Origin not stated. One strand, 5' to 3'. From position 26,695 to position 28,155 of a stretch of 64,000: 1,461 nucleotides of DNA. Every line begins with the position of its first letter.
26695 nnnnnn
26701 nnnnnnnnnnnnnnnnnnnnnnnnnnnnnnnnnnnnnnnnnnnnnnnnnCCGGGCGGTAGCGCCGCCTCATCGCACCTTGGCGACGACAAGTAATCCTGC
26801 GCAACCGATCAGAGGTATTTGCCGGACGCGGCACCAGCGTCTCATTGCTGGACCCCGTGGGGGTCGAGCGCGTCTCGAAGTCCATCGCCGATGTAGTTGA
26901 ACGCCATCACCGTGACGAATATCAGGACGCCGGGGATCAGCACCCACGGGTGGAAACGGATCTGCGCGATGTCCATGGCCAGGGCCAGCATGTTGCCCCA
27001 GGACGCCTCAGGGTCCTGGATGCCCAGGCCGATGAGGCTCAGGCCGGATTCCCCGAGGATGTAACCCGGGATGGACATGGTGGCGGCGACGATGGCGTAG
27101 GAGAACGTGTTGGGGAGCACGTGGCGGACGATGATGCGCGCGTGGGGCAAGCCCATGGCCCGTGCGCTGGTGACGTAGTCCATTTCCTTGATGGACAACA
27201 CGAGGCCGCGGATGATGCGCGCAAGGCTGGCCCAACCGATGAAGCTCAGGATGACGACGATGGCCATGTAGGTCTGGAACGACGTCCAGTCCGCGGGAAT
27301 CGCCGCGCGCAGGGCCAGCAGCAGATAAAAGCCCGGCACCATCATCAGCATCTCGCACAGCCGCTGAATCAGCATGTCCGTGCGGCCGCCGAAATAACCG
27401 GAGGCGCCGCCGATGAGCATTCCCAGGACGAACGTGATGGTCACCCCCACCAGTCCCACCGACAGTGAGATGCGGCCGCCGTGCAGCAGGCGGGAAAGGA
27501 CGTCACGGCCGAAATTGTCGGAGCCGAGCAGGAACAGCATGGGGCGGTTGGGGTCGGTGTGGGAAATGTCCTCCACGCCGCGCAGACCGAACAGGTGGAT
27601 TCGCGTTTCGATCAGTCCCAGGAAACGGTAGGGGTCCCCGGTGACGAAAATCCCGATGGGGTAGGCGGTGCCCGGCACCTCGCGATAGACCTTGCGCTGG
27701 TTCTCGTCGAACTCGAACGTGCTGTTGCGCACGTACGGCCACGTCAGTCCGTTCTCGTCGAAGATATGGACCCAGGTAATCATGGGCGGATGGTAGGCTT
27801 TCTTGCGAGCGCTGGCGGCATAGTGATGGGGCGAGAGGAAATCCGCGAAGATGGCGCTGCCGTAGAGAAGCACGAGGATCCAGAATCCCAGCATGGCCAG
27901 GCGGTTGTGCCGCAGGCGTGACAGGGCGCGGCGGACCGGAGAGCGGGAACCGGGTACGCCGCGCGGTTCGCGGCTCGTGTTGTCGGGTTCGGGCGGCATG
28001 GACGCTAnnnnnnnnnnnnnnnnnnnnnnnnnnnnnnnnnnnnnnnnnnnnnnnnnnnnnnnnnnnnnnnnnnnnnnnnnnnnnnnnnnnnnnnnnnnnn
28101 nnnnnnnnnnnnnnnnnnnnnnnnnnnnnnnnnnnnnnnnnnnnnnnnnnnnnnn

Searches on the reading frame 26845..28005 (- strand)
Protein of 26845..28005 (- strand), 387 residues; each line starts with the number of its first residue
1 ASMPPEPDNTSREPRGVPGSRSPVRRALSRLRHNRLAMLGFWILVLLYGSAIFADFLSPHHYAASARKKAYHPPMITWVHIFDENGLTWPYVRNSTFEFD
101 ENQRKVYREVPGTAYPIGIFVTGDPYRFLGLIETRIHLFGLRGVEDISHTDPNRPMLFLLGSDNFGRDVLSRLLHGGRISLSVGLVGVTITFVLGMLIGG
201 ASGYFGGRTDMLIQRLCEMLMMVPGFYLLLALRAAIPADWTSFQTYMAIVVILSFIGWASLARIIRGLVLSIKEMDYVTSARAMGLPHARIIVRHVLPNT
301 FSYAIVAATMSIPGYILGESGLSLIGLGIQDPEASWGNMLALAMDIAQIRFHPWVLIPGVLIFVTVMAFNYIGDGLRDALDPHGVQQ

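Call 4: search_protein_families(library=pfam, proteins=[window:26845-28005:-], max_evalue=1)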
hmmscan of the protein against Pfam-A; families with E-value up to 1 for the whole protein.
window:26845-28005:- (387 aa): 3 families
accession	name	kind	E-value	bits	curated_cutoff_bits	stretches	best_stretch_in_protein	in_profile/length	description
PF00528.27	BPD_transp_1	-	9.7e-30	104.1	26.4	1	195-382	1-180/184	Binding-protein-dependent transport system inner membrane component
PF12911.12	OppC_N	-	1e-13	51.4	23.9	1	22-74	1-53/53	N-terminal TM domain of oligopeptide transport permease C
PF19865.4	DUF6338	-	0.032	14.2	26.5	1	30-88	75-132/205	Family of unknown function (DUF6338)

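Call 41: search_protein_families(library=ncbifam, proteins=[window:26845-28005:-], max_evalue=0.00001)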
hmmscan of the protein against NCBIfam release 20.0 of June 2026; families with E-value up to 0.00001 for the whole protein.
window:26845-28005:- (387 aa): 21 families
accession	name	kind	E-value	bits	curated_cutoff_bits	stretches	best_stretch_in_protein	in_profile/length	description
NF045476.1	Opp4C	equivalog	7.1e-84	281.4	350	1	157-383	56-278/278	oligopeptide ABC transporter permease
NF045473.1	Opp1C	equivalog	9.3e-63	212.1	350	1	156-383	46-266/267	nickel/cobalt ABC transporter permease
NF045475.1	Opp3C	equivalog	3.1e-62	210.6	450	1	20-383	20-326/328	oligopeptide ABC transporter permease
NF045474.1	Opp2C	equivalog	1.9e-57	194.6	300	1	156-381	18-236/236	nickel transporter permease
TIGR02790.1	nickel_nikC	equivalog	2.2e-55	188.1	358.45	1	156-381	40-258/258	nickel ABC transporter permease subunit NikC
NF007738.0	PRK10417.1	equivalog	1.9e-53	181.8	335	1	158-385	52-272/277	nickel ABC transporter permease subunit NikC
NF011935.0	PRK15406.1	equivalog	2.1e-51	175.5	433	1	157-383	81-300/302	oligopeptide ABC transporter permease OppC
NF011662.0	PRK15082.1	equivalog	2.1e-51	175.1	484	1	156-383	79-299/303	glutathione ABC transporter permease GsiD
NF008160.0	PRK10913.1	equivalog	1.6e-49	169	483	1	156-383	77-297/300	dipeptide ABC transporter permease DppC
NF047573.1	opine_perm_CntC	exception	1.8e-49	168.5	440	1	156-383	50-270/271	staphylopine uptake ABC transporter permease subunit CntC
NF007376.0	PRK09881.1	equivalog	5.2e-46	157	434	1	159-383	75-292/298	D,D-dipeptide ABC transporter permease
NF043080.1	MMSYN1_0166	equivalog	2.8e-33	115.1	370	1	150-383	77-304/307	oligopeptide ABC transporter permease OppC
NF011596.0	PRK15021.1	subfamily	1.2e-31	110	439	1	159-383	122-338/341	microcin C ABC transporter permease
NF011691.0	PRK15111.1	equivalog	8.2e-27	94.5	379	1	157-381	75-292/296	putrescine export ABC transporter permease SapC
NF045469.1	Opp1B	equivalog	1.3e-09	38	380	1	167-317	89-247/307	nickel/cobalt ABC transporter permease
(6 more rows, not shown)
